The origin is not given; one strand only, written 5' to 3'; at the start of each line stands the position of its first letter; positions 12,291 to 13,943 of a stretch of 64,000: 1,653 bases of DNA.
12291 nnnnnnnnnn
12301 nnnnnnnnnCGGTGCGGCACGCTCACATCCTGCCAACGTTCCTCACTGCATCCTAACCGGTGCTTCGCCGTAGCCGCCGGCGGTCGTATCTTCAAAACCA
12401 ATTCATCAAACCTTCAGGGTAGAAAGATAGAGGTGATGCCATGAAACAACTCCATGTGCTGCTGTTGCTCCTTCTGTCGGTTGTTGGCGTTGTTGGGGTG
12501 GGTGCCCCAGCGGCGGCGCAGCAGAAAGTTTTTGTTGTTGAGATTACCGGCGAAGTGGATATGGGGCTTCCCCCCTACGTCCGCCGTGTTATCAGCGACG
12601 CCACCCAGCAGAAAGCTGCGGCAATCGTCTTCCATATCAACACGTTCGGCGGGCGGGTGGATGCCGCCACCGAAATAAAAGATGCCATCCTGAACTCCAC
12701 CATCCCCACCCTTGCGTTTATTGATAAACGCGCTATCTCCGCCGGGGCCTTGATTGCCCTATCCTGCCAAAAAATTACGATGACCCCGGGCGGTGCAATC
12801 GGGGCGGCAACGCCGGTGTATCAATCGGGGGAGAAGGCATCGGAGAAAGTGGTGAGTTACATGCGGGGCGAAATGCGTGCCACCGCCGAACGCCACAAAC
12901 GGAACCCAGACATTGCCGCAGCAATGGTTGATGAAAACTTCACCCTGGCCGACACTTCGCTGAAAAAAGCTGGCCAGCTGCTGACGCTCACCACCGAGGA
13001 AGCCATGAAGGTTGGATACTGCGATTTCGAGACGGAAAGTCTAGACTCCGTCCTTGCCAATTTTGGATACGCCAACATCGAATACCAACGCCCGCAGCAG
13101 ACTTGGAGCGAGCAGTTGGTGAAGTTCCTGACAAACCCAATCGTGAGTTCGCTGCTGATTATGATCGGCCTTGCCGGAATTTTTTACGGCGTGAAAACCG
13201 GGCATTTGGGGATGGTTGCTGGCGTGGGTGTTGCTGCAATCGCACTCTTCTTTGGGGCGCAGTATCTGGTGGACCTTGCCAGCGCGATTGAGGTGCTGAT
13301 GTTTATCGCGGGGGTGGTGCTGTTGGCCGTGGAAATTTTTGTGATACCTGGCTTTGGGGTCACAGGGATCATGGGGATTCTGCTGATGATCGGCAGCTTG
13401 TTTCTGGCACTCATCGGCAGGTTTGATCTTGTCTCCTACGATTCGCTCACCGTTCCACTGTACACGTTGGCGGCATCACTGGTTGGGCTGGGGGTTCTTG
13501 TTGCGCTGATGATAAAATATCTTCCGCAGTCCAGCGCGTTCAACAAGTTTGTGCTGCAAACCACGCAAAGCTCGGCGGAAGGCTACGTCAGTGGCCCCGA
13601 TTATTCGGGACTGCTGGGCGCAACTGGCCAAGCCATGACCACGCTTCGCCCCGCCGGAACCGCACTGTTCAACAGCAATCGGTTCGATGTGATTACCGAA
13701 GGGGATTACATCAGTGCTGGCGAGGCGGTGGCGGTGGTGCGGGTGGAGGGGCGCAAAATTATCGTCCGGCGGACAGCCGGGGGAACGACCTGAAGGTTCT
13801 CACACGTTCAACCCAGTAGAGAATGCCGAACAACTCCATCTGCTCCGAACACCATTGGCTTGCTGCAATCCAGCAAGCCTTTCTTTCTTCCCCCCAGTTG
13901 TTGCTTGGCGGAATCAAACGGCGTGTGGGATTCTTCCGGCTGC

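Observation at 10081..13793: STAND-like NTPase with a C-terminal membrane hairpin paired with an NfeD protease that lacks any SPFH partner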

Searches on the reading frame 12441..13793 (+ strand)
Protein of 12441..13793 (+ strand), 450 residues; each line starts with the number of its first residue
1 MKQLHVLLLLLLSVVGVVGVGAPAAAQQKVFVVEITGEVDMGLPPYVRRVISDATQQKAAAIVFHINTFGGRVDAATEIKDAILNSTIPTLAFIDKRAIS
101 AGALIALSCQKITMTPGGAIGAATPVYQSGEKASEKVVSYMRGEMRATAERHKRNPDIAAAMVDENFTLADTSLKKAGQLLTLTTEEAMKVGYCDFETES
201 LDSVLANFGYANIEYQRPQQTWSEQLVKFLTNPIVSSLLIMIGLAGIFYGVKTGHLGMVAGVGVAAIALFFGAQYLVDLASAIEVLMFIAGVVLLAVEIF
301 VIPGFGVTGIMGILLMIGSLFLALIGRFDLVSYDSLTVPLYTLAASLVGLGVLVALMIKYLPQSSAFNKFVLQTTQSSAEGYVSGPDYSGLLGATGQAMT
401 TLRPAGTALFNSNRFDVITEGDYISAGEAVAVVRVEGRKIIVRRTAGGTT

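Call 3: search_protein_families(library=pfam, proteins=[window:12441-13793:+], max_evalue=0.01)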
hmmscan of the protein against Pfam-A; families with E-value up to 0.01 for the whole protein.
window:12441-13793:+ (450 aa): 5 families
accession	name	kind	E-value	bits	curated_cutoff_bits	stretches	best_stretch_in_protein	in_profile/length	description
PF25145.1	NfeD1b_N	-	9.7e-57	192.1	40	1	29-213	1-184/189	NfeD1b, N-terminal domain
PF24961.1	NfeD_membrane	-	1.3e-18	67.6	26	1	235-358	2-118/119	NfeD integral membrane domain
PF01957.25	NfeD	-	1.1e-11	45.2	29.1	1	390-444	3-57/57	NfeD-like C-terminal, partner-binding domain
PF01972.22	SDH_protease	-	9.3e-06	25.3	31.3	1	49-127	83-159/286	ClpP-like SDH-type serine proteinase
PF00574.28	CLP_protease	-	0.00052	20.4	20.2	1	55-112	42-99/182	Clp protease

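Call 4: search_protein_families(library=padloc, proteins=[window:12441-13793:+], max_evalue=0.1)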
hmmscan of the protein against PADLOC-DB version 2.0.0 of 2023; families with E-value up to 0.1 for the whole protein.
window:12441-13793:+ (450 aa): 0 families

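Call 5: search_protein_families(library=ncbifam, proteins=[window:12441-13793:+], max_evalue=0.01)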
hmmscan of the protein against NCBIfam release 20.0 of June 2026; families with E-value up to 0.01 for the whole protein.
window:12441-13793:+ (450 aa): 5 families
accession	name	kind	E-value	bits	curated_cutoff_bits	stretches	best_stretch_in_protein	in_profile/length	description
NF047768.1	Clp_like_SDH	equivalog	4.5e-08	32.9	250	1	49-128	70-147/260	SDH family Clp fold serine proteinase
TIGR00706.1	SppA_dom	equivalog_domain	4.7e-07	29.7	155.45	1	45-128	17-103/208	signal peptide peptidase SppA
NF045542.1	Clp_rel_HeadMat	equivalog_domain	7.1e-07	29.3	120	1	54-119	29-94/165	head maturation protease, ClpP-related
NF045540.1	scaf_prot_MCP1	exception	0.0075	15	475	1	55-115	26-86/652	ClpP-like prohead protease/major capsid protein fusion protein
TIGR00377.1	ant_ant_sig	superfamily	0.0082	16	53.45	0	25-66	8-50/108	anti-sigma factor antagonist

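Call 20: find_homologous_proteins(query=window:12441-13793:+, max_evalue=1e-10)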
Query window:12441-13793:+ (450 aa): 7970 proteins with E <= 1e-10 among 8000 candidates; the best 120 are listed.
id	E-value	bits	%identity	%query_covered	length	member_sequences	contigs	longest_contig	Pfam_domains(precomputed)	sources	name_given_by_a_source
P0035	1.6e-279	945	99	100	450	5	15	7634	PF24961.2,PF01957.26,PF25145.2,PF01972.22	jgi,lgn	-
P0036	8.1e-253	857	89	100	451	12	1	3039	PF24961.2,PF01957.26,PF25145.2,PF01972.22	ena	-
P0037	6.8e-181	620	67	94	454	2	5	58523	PF24961.2,PF01957.26,PF25145.2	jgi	-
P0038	3.5e-177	607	65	94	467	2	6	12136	PF24961.2,PF01957.26,PF25145.2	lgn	-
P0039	1.9e-176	605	65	99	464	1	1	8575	PF24961.2,PF01957.26,PF25145.2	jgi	jgi:membrane-bound serine protease (ClpP class)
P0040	1.1e-175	603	68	92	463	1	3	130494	PF24961.2,PF01957.26,PF25145.2,PF01972.22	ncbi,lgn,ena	-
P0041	2.3e-175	601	63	94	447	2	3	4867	PF24961.2,PF01957.26,PF25145.2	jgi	jgi:membrane-bound serine protease (ClpP class)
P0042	3.6e-175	601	63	94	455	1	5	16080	PF24961.2,PF01957.26,PF25145.2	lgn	-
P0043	4.7e-172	591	63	95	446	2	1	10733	PF24961.2,PF00574.29,PF01957.26,PF25145.2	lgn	-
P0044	1.5e-171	589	63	95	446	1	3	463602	PF24961.2,PF00574.29,PF01957.26,PF25145.2,PF01972.22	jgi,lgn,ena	-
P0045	3.9e-171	588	63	94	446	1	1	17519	PF24961.2,PF01957.26,PF25145.2,PF01972.22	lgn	-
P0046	2.3e-169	582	62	95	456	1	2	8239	PF24961.2,PF01957.26,PF25145.2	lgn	-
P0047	8.9e-169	580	62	97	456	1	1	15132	PF24961.2,PF01957.26,PF25145.2,PF01972.22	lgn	-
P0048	1.3e-168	579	61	97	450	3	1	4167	PF24961.2,PF00574.29,PF01957.26,PF25145.2,PF01972.22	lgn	-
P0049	4.5e-166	571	61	98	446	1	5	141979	PF24961.2,PF01957.26,PF25145.2,PF01972.22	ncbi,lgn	-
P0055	8.8e-164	563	61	93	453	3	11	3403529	PF24961.2,PF01957.26,PF25145.2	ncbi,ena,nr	ncbi:MAG: ATP-dependent Clp protease proteolytic subunit [Chlorobi bacterium]|nr:ATP-dependent Clp p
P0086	5.1e-141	488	50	99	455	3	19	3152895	PF24961.2,PF00574.29,PF01957.26,PF25145.2,PF01972.22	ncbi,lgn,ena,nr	ncbi:MAG: ATP-dependent Clp protease proteolytic subunit [Chlorobiota bacterium]|nr:ATP-dependent Cl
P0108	2.5e-132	460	52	93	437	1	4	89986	PF24961.2,PF00574.29,PF01957.26,PF25145.2,PF01972.22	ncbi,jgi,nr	ncbi:MAG: nodulation protein NfeD [Ignavibacteria bacterium]|nr:nodulation protein NfeD [Ignavibacte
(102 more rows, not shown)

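Call 21: find_encoding_contigs(protein=P0055, flank=8000, max_places=1)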
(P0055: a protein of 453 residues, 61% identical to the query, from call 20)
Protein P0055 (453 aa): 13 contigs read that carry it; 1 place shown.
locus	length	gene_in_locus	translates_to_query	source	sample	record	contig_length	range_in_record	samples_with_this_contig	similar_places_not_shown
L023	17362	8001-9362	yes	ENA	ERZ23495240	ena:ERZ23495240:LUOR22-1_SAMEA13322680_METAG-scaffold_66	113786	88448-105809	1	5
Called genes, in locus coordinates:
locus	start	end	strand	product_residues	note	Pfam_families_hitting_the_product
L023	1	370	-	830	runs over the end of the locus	PF21471:Reelin_subrepeat-B (faint), PF02012:BNR (faint), PF15902:Sortilin-Vps10 (faint)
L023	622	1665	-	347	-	PF18990:DUF5723 (faint)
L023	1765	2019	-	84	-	-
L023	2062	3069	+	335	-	PF00180:Iso_dh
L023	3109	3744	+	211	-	PF13664:DUF4149 (weak)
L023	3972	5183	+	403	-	PF13562:NTP_transf_4, PF00132:Hexapep (faint)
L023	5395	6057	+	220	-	-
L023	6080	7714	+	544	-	-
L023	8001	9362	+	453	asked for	PF25145:NfeD1b_N, PF24961:NfeD_membrane, PF01957:NfeD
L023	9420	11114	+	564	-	-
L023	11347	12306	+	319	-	PF03462:PCRF, PF00472:RF-1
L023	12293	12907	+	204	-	-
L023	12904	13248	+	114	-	PF23544:AtuA_ferredoxin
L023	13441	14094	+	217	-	PF00156:Pribosyltran (weak)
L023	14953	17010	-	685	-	PF07715:Plug, PF00593:TonB_dep_Rec_b-barrel, PF14905:OMP_b-brl_3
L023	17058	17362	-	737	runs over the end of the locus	PF13620:CarboxypepD_reg, PF13715:CarbopepD_reg_2, PF07715:Plug, PF00593:TonB_dep_Rec_b-barrel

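Call 22: find_encoding_contigs(protein=P0086, flank=8000, max_places=1)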
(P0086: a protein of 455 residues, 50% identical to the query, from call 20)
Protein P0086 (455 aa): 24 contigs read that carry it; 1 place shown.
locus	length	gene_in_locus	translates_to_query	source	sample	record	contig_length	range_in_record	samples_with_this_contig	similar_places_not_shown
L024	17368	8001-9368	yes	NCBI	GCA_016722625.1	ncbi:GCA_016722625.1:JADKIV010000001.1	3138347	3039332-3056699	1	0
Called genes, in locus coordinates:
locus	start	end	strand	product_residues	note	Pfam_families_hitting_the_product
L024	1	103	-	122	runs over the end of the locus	PF00238:Ribosomal_L14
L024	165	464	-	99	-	PF00366:Ribosomal_S17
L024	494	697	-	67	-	PF00831:Ribosomal_L29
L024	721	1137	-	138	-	PF00252:Ribosomal_L16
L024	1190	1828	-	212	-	PF05316:VAR1 (faint), PF07650:KH_2, PF00189:Ribosomal_S3_C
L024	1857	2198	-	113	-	PF00237:Ribosomal_L22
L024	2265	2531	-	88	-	PF00203:Ribosomal_S19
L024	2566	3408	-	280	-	PF00181:Ribosomal_L2_N, PF03947:Ribosomal_L2_C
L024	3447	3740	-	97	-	PF00276:Ribosomal_L23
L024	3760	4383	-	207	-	PF00573:Ribosomal_L4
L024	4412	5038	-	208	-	PF00297:Ribosomal_L3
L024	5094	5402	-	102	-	PF00338:Ribosomal_S10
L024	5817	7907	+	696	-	PF00675:Peptidase_M16, PF05193:Peptidase_M16_C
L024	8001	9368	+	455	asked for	PF00574:CLP_protease (weak), PF01972:SDH_protease, PF25145:NfeD1b_N, PF24961:NfeD_membrane, PF01957:NfeD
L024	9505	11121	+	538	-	PF01103:Omp85 (weak)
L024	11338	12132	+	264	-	PF00459:Inositol_P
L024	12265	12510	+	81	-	PF00076:RRM_1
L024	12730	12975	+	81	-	PF00076:RRM_1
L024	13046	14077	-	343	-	PF00814:TsaD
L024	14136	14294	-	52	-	-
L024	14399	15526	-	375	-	PF01225:Mur_ligase, PF08245:Mur_ligase_M, PF02875:Mur_ligase_C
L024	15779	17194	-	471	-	PF00361:Proton_antipo_M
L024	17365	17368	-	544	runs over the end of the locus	PF00361:Proton_antipo_M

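Call 23: find_encoding_contigs(protein=P0108, flank=8000, max_places=1)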
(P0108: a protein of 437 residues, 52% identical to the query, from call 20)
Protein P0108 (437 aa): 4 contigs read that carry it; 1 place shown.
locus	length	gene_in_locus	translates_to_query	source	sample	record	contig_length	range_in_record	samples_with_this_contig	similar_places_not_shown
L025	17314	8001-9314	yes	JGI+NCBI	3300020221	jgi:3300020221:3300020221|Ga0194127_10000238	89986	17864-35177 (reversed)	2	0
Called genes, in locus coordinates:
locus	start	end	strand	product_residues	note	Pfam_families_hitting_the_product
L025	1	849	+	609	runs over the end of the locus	PF02518:HATPase_c (weak), PF13589:HATPase_c_3, PF01119:DNA_mis_repair, PF08676:MutL_C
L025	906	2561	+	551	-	PF01642:MM_CoA_mutase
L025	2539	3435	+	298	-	PF01040:UbiA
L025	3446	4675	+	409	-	PF01595:CNNM, PF00571:CBS (weak), PF03471:CorC_HlyC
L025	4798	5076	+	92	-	PF00581:Rhodanese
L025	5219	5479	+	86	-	PF04134:DCC1-like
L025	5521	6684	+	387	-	PF01702:TGT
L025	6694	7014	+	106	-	PF02699:YajC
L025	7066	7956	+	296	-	PF00491:Arginase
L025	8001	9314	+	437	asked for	PF00574:CLP_protease, PF25145:NfeD1b_N, PF01972:SDH_protease (weak), PF24961:NfeD_membrane, PF01957:NfeD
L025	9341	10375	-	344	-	PF19777:DUF6263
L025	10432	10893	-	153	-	PF00334:NDK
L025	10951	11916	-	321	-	PF02629:CoA_binding, PF13380:CoA_binding_2 (faint), PF13607:Succ_CoA_lig, PF00549:Ligase_CoA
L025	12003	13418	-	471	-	PF01425:Amidase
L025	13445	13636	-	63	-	PF02416:TatA_B_E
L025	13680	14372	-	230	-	PF13507:GATase_5, PF01965:DJ-1_PfpI (weak), PF00117:GATase (weak), PF07685:GATase_3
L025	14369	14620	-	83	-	PF02700:PurS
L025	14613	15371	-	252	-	PF01066:CDP-OH_P_transf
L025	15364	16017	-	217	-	PF02666:PS_Dcarbxylase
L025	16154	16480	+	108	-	PF02575:YbaB_DNA_bd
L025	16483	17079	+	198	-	PF21176:RecR_HhH, PF01751:Toprim, PF13662:Toprim_4, PF21175:RecR_C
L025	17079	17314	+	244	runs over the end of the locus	PF03848:TehB (weak), PF13489:Methyltransf_23, PF13847:Methyltransf_31, PF08241:Methyltransf_11, PF08242:Methyltransf_12, PF13649:Methyltransf_25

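Call 65: search_solved_structures(query=window:12441-13793:+, max_evalue=0.001, show_alignments=2)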
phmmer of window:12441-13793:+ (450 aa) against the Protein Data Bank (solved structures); distinct sequences matched with E-value up to 0.001: 3.
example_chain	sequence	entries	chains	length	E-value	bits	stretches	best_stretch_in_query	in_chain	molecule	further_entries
2deo_A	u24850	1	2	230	1.3e-15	60.5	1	23-231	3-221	441aa long hypothetical nfeD protein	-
6m4b_A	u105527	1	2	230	2.7e-15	59.4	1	23-231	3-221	Membrane-bound protease PH1510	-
3bpp_A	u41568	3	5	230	7.5e-15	58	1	23-231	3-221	1510-N membrane protease | 441aa long hypothetical nfeD protein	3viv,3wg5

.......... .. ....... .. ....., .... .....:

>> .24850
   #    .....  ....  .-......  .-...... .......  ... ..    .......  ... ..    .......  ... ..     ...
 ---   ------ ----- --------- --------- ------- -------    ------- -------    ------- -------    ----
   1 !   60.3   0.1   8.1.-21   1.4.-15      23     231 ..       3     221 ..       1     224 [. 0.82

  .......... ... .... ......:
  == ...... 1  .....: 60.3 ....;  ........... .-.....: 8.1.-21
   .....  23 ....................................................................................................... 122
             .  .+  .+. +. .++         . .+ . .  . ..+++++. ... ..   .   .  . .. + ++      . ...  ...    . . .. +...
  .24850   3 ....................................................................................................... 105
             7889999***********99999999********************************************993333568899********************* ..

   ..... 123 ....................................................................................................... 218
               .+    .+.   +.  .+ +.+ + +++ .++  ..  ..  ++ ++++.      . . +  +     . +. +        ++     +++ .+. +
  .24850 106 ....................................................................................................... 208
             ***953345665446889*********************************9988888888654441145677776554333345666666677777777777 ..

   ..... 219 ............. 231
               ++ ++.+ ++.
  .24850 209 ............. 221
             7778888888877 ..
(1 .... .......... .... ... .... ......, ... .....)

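Call 85: find_encoding_contigs(protein=P0044, flank=9000, max_places=2)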
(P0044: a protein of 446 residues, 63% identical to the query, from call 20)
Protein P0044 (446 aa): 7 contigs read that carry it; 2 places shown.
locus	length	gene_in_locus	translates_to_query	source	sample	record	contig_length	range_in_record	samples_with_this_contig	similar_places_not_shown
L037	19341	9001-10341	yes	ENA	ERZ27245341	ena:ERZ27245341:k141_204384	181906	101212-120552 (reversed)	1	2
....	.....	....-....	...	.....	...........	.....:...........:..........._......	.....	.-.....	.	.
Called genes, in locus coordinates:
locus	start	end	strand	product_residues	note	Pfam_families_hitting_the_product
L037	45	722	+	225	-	PF13664:DUF4149 (weak)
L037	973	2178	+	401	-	PF13562:NTP_transf_4, PF25084:LbH_EIF2B (faint), PF00132:Hexapep (faint)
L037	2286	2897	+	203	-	-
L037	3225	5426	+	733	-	PF00676:E1_dh, PF02779:Transket_pyr, PF02780:Transketolase_C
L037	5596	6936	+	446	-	PF00691:OmpA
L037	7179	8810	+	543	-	-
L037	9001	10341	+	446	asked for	PF00574:CLP_protease (weak), PF01972:SDH_protease (weak), PF25145:NfeD1b_N, PF24961:NfeD_membrane, PF01957:NfeD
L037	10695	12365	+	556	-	PF01103:Omp85 (faint)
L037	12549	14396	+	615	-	PF00672:HAMP, PF00989:PAS (weak), PF08448:PAS_4 (weak), PF13426:PAS_9 (weak), PF00512:HisKA, PF02518:HATPase_c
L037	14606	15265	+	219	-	PF00072:Response_reg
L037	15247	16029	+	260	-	PF00512:HisKA, PF13581:HATPase_c_2 (weak), PF02518:HATPase_c, PF13589:HATPase_c_3 (weak)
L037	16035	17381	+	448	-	PF00072:Response_reg, PF00158:Sigma54_activat, PF14532:Sigma54_activ_2, PF00004:AAA (weak), PF07728:AAA_5, PF25601:AAA_lid_14, PF02954:HTH_8, PF18024:HTH_50 (weak)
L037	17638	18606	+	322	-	PF03462:PCRF, PF00472:RF-1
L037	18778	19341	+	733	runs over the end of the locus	PF08450:SGL (weak), PF07494:Reg_prop (faint), PF24684:Vgb_lyase (faint)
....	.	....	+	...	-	?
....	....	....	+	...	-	-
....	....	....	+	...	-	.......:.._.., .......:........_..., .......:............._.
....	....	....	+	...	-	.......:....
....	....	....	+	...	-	-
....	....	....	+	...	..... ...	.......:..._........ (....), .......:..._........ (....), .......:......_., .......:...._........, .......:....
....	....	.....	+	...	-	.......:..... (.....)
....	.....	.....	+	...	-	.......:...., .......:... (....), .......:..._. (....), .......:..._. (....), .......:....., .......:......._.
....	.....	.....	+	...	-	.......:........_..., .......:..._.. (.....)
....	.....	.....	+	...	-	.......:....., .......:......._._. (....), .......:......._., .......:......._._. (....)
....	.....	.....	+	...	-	?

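Call 97: search_protein_families(library=ncbifam, proteins=[L023:5395-6057:+], max_evalue=0.001)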
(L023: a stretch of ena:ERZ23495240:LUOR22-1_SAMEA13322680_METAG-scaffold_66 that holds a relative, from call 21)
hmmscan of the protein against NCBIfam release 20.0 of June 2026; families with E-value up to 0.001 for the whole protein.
L023:5395-6057:+ (220 aa): 0 families
